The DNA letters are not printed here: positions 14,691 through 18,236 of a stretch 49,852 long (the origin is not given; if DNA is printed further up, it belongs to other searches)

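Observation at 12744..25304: Seven-gene operon: one giant CBM-bearing binding protein, two permease pairs, an NHL/Yip1 membrane fusion and a 1081-aa secreted protein, with no ATPase and no regulator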

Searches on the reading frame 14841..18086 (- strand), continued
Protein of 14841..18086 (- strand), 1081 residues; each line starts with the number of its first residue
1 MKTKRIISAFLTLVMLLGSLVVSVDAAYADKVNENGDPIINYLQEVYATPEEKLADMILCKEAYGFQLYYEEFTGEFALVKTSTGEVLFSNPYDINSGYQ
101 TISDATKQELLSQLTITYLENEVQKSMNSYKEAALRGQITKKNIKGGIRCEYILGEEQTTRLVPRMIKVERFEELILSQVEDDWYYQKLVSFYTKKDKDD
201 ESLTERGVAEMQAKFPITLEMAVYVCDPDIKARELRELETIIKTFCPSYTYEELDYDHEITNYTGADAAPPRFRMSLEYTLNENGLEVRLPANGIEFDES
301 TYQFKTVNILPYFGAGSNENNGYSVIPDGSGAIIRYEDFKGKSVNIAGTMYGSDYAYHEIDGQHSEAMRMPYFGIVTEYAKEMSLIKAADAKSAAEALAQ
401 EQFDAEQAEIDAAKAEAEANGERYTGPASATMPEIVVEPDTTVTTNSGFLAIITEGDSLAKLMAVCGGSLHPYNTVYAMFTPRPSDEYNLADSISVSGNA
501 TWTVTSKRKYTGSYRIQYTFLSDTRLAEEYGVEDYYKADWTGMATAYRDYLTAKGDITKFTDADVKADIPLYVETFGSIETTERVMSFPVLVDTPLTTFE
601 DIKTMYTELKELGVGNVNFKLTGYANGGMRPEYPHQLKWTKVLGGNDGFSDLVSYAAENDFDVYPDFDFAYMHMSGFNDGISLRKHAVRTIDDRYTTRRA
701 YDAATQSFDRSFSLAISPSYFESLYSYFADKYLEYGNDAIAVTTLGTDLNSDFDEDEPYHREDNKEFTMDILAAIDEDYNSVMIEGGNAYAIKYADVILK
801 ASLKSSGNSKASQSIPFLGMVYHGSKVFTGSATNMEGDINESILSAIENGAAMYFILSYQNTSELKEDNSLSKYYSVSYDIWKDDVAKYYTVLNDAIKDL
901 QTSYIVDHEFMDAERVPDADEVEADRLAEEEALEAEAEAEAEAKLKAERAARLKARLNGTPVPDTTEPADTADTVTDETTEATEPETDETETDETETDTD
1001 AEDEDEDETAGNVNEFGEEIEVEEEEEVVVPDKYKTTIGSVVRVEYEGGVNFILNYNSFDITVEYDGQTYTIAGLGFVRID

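Call 33: predict_structure(alignment_id=A1)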
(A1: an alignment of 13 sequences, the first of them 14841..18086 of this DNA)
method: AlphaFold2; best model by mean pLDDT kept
length: 1081 residues; sequences in the alignment: 13
mean_pLDDT: 47.9   pTM: 0.32
mean pLDDT of the five models: 47.9, 46.8, 46.8, 41.7, 39.2
residues with pLDDT >= 90: 11; 70-90: 234; 50-70: 197; < 50: 639
segments of 3 or more residues with pLDDT < 50: 1-3, 15-29, 98-101, 121-123, 156-160, 266-270, 292-294, 299-301, 311-378, 380-387, 437-597, 621-644, 665-908, 959-1030, 1046-1049, 1075-1081
pLDDT, mean of each block of 10 residues (from residue 1): 52 40 41 55 69 80 79 74 67 55 59 61 60 66 76 57 82 89 86 88 82 81 83 75 81 76 56 66 62 49 51 30 29 30 25 21 27 43 47 79 88 84 81 62 43 39 27 22 28 23 21 43 37 30 35 32 34 38 24 40 65 55 33 30 51 71 44 29 30 27 29 31 39 34 24 27 33 33 26 27 26 21 22 31 33 26 30 28 37 37 42 71 73 74 72 54 32 25 27 27 28 36 32 56 55 66 74 46 26
secondary structure, 60 per line:
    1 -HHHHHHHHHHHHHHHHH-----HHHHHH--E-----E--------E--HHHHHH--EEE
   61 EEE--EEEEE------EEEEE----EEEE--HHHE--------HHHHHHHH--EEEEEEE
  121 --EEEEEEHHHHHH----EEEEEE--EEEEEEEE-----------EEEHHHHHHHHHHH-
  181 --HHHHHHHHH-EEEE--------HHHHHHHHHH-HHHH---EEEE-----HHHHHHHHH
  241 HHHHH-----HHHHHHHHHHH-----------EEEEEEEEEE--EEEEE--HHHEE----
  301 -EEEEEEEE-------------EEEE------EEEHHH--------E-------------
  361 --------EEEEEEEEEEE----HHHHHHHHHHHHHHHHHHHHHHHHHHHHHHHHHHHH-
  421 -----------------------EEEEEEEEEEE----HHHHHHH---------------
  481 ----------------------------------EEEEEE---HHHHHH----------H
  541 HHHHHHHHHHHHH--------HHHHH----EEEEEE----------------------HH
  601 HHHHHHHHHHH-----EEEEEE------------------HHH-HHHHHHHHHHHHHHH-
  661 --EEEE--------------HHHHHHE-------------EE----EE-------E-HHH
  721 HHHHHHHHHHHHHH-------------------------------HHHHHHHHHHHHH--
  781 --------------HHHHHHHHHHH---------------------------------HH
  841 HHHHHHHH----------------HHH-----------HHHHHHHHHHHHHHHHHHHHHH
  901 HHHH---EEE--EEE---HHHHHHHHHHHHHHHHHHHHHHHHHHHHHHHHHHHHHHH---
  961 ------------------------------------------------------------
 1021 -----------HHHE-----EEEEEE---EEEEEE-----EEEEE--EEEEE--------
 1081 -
elements in order (helices of 4 or more, strands of 3 or more residues): H2-18 H24-29 H50-55 E58-63 E66-70 E77-81 E86-89 H104-111 E114-120 E123-128 H129-134 E139-144 E147-154 E166-168 H169-179 H183-191 E193-196 H205-214 H216-219 E223-226 H232-245 H251-261 E273-282 E285-289 E302-309 E323-326 E333-335 E369-379 H384-419 E444-454 H459-465 E515-520 H524-529 H540-553 H562-566 E571-576 H599-611 E617-622 H645-659 E663-666 H681-686 H718-734 H766-778 H795-805 H839-848 H879-904 E908-910 E913-915 H919-957 E1041-1046 E1050-1055 E1061-1065 E1068-1072
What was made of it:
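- Tried and rejected: The first AlphaFold run, with 13 close homologues, was unusable (pLDDT 48; call 33).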

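Call 40: search_protein_families(library=pfam, proteins=[L073:9947-15571:+, L065:2082-5948:+, L066:9995-14386:+, L051:9995-13729:+], max_evalue=0.01)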
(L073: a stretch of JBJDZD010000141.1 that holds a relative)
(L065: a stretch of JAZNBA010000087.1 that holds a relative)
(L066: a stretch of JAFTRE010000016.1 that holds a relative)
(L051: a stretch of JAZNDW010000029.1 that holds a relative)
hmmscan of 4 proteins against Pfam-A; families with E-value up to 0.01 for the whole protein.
L073:9947-15571:+ (1874 aa): 1 family
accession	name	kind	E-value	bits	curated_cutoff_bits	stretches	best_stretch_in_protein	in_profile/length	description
PF18952.6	DUF5696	-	1.3e-118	397.6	25.6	2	505-976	131-575/612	Family of unknown function (DUF5696)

L065:2082-5948:+ (1288 aa): 1 family
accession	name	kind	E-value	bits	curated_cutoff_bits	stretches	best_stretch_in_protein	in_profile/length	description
PF13416.11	SBP_bac_8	-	1.3e-17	64.9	27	1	794-1058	26-255/279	Bacterial extracellular solute-binding protein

L066:9995-14386:+ (1463 aa): 1 family
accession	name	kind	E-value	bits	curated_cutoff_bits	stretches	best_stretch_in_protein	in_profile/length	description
PF18952.6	DUF5696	-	1e-135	454.1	25.6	1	264-892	2-576/612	Family of unknown function (DUF5696)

L051:9995-13729:+ (1244 aa): 1 family
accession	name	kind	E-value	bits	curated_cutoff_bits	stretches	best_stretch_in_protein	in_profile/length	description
PF18952.6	DUF5696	-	6.8e-136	454.7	25.6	2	416-883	132-576/612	Family of unknown function (DUF5696)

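Call 46: search_protein_representatives(protein=window:14841-18086:-)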
Query: 1081 residues. Proteins with E-value up to 0.001 (for the whole library): 4197; up to 1e-10: 3296; up to 1e-30: 1610. The best 150 are listed.
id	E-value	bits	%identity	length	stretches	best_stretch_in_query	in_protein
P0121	0.0e+00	1049.0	53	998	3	433-982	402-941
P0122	0.0e+00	1019.8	53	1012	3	424-957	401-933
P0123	8.6e-299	1010.6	52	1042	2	444-1080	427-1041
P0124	5.2e-289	978.3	54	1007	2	447-1081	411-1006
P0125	1.2e-283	960.5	50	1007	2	1-964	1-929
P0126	2.6e-282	956.1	49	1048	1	3-1080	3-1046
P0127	1.2e-279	947.3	51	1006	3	433-946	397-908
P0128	6.9e-273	924.9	50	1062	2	42-980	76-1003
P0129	5.5e-272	921.9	48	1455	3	445-979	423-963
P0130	7.7e-266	901.5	52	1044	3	446-970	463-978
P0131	1.7e-263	893.8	48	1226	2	4-942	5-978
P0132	3.3e-261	886.2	47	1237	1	41-1080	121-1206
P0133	4.4e-260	882.5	49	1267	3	430-975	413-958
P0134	6.5e-260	881.9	48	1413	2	3-956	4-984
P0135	4.6e-259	879.1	45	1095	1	4-1080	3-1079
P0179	2.8e-230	783.8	47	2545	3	182-979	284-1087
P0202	6.5e-223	759.5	43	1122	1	37-1081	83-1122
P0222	5.0e-206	703.5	45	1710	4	440-962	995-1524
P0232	1.5e-202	692.1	44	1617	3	446-930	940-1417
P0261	1.1e-185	636.2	41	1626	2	444-1081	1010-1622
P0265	3.3e-182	624.7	43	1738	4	427-926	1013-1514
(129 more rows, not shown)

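Call 48: search_solved_structures(query=A2, max_evalue=10, show_alignments=3)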
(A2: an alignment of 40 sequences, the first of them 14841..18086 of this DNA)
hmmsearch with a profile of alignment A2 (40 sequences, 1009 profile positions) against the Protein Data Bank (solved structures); distinct sequences matched with E-value up to 10: 18.
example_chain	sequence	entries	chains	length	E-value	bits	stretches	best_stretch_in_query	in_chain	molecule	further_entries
5wzn_A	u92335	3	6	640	0.0087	17.2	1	569-637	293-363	Alpha-N-acetylgalactosaminidase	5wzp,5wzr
5wzq_A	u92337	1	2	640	0.02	16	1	569-636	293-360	Alpha-N-acetylgalactosaminidase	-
1fyh_A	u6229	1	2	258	0.05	14.7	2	680-754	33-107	Interferon gamma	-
3p6j_A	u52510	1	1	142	0.051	14.7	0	81-103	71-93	de novo designed beta-trefoil architecture with symmetric primary structure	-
3p6i_A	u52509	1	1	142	0.1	13.6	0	81-103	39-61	de novo designed beta-trefoil architecture with symmetric primary structure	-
7eof_B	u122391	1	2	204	0.36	11.9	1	861-923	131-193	Coiled-coil domain-containing protein 25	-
8woh_B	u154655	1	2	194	0.51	11.4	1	861-922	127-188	Coiled-coil domain-containing protein 25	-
3o4b_A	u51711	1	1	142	0.84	10.7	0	81-103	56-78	de novo designed beta-trefoil architecture with symmetric primary structure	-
3snv_A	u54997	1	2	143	1.3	10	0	82-103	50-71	Symfoil-4T/Permutation #1 synthetic protein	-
3o4c_A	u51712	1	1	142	1.3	10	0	82-102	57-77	de novo designed beta-trefoil architecture with symmetric primary structure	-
9f3f_3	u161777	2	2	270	1.4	9.9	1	394-477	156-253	Nuclear cap binding complex subunit CBP30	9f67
3o4d_A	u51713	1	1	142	2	9.4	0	82-101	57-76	de novo designed beta-trefoil architecture with symmetric primary structure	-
3o4a_A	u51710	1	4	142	2.1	9.3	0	82-103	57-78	de novo designed beta-trefoil architecture with symmetric primary structure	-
3o49_A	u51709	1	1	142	2.2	9.3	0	82-103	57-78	de novo designed beta-trefoil architecture with symmetric primary structure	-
4f34_A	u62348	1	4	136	2.4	9.1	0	81-100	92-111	de novo protein Symfoil-4V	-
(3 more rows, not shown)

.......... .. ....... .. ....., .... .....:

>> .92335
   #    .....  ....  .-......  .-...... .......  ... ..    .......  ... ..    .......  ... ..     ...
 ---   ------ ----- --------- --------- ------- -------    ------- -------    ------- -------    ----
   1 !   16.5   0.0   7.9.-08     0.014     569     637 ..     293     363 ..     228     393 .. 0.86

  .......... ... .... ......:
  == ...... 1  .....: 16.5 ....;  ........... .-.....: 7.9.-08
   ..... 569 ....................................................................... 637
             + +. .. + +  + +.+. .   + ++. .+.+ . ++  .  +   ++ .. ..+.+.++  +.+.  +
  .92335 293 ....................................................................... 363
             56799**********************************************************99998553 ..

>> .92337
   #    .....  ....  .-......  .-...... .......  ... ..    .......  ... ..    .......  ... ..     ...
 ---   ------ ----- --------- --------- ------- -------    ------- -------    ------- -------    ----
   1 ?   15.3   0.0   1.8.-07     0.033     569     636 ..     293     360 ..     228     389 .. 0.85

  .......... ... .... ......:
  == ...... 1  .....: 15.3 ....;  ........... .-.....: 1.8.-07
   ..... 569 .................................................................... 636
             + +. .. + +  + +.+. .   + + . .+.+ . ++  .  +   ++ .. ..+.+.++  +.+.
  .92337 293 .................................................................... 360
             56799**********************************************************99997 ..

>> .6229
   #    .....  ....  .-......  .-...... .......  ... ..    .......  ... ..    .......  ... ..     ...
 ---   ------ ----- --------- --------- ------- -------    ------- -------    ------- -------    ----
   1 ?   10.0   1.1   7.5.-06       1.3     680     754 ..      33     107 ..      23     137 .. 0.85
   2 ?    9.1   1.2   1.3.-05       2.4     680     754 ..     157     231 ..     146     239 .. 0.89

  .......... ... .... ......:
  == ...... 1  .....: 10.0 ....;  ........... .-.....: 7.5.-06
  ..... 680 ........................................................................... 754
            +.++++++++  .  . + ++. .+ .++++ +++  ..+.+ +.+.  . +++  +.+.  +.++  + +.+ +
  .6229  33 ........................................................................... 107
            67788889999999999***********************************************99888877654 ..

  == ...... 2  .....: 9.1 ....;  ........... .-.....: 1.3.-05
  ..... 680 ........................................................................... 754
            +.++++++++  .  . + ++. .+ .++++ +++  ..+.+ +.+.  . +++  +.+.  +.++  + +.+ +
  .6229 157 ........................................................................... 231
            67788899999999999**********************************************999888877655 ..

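Call 49: find_homologous_proteins(query=A2, max_evalue=1e-10)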
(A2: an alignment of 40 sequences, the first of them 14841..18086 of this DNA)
Query A2 (40 sequences) (1081 aa, profile of the alignment): 973 proteins with E <= 1e-10 among 8000 candidates; the best 120 are listed.
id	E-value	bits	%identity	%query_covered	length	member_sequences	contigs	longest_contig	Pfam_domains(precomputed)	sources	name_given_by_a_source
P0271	0.0e+0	1471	47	100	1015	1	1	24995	PF18952.7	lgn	-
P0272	0.0e+0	1470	52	86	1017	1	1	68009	PF18952.7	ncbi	-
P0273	0.0e+0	1469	46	100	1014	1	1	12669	PF18952.7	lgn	-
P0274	0.0e+0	1462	47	100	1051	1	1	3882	PF18952.7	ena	-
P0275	0.0e+0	1461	47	100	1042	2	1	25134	PF18952.7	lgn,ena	-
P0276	0.0e+0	1457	50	85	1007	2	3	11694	PF18952.7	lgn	-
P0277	0.0e+0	1455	49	85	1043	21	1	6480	PF18952.7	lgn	-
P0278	0.0e+0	1453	48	86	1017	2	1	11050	PF18952.7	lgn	-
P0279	0.0e+0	1453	45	100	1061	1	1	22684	PF18952.7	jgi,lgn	jgi:Membrane protein involved in colicin uptake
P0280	0.0e+0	1450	50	85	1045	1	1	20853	PF18952.7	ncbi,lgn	-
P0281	0.0e+0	1448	49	85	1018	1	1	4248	PF18952.7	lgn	-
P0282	0.0e+0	1446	50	85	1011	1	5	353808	PF18952.7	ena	-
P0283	0.0e+0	1446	44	100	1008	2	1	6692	PF18952.7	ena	-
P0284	0.0e+0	1446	49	86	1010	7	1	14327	PF18952.7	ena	-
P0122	0.0e+0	1444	50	86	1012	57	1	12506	PF18952.7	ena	-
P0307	0.0e+0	1417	43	100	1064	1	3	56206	PF18952.7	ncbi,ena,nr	ncbi:MAG: hypothetical protein IJC50_09585 [Clostridia bacterium]|nr:hypothetical protein [Clostridi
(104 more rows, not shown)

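Call 53: find_encoding_contigs(protein=P0307, flank=10000, max_places=2)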
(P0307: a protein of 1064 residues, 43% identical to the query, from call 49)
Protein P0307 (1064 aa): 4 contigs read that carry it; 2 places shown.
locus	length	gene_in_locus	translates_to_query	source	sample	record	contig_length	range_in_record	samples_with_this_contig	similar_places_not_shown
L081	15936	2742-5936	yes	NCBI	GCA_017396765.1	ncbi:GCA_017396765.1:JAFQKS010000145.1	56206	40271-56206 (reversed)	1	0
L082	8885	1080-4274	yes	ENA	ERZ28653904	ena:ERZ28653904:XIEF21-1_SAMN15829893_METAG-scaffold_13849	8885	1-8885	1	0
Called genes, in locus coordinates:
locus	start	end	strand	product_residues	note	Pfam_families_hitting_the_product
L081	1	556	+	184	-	PF00528:BPD_transp_1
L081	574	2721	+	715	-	PF06739:SBBP (faint), PF01436:NHL (weak), PF07719:TPR_2 (faint), PF13432:TPR_16 (weak), PF04893:Yip1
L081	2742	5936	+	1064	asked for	PF18952:DUF5696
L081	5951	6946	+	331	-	PF00528:BPD_transp_1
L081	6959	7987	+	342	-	PF00528:BPD_transp_1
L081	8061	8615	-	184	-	PF04014:MazE_antitoxin, PF15714:SpoVT_C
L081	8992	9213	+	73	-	-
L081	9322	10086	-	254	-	-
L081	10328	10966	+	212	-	PF16255:Lipase_GDSL_lke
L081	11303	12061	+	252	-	PF01757:Acyl_transf_3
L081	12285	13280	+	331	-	PF01757:Acyl_transf_3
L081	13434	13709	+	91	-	PF13648:Lipocalin_4 (weak)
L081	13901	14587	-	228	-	PF00596:Aldolase_II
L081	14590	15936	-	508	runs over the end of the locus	PF00370:FGGY_N, PF02782:FGGY_C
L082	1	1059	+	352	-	?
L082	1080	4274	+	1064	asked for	PF18952:DUF5696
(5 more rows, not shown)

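Call 61: predict_structure(alignment_id=A3)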
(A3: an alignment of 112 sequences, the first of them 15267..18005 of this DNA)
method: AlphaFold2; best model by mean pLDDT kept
length: 913 residues; sequences in the alignment: 112
mean_pLDDT: 89.0   pTM: 0.84
mean pLDDT of the five models: 89.0, 88.4, 86.4, 86.0, 85.9
residues with pLDDT >= 90: 552; 70-90: 310; 50-70: 50; < 50: 1
segments of 3 or more residues with pLDDT < 50: none
pLDDT, mean of each block of 10 residues (from residue 1): 68 86 91 96 94 92 92 90 96 89 92 93 91 82 94 93 93 89 89 92 82 88 87 80 87 95 91 88 94 91 86 86 87 71 94 63 77 93 93 92 83 70 96 92 92 84 60 72 91 92 89 95 97 95 97 88 93 98 95 96 91 96 98 97 89 88 84 76 86 92 94 92 86 92 97 95 96 85 76 95 91 91 96 93 87 95 96 95 79 87 87 77
secondary structure, 60 per line:
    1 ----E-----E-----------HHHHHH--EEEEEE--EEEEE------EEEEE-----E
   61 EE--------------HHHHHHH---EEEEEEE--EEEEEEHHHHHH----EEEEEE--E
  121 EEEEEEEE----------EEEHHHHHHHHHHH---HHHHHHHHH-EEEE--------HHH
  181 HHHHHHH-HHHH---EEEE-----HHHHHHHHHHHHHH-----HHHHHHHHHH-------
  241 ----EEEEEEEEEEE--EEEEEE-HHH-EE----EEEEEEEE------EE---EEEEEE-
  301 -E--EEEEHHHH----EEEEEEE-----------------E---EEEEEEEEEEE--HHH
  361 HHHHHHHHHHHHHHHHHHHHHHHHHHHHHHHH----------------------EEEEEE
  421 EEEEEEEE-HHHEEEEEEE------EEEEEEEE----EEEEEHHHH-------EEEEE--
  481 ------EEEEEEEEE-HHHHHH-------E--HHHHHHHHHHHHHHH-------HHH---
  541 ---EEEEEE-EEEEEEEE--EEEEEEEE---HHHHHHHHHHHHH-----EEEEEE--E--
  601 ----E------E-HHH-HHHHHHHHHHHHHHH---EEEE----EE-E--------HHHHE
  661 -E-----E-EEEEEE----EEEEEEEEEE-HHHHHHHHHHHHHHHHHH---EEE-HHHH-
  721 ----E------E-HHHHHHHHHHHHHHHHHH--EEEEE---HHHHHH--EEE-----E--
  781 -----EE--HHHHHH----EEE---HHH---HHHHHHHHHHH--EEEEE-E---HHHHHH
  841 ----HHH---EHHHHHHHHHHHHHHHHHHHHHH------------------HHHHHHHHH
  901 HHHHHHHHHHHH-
elements in order (helices of 4 or more, strands of 3 or more residues): H23-28 E31-36 E39-43 E50-54 E60-62 H77-83 E87-93 E96-101 H102-107 E112-117 E120-128 E139-141 H142-152 H156-164 E166-169 H178-187 H189-192 E196-199 H205-218 H224-233 E245-255 E258-263 E275-282 E294-299 E305-308 H309-312 E317-323 E345-355 H358-392 E415-428 E433-439 E446-453 E458-462 H463-466 E474-478 E487-495 H497-502 H513-527 E544-549 E551-558 E561-568 H572-584 E590-595 H618-632 E636-639 H656-659 E670-675 E680-689 H691-708 E712-714 H716-719 H734-751 E754-758 H762-767 E770-772 H790-795 E800-802 H812-822 E825-829 H835-840 H852-873 H892-912
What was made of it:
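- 14841..18086 (-): Secreted DUF5696 protein (1081 aa): an N-terminal domain, a beta-sandwich, a (beta/alpha)8 barrel and a C-terminal beta-domain that is interrupted by an acidic low-complexity insert. The fold is GH129/GH101-like, so it is a putative glycosidase. AF2 model pLDDT 89, pTM 0.84 (call 61).
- On Glycoside hydrolase family 129 / GH101-like fold: AF2 pLDDT 89 (call 61).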
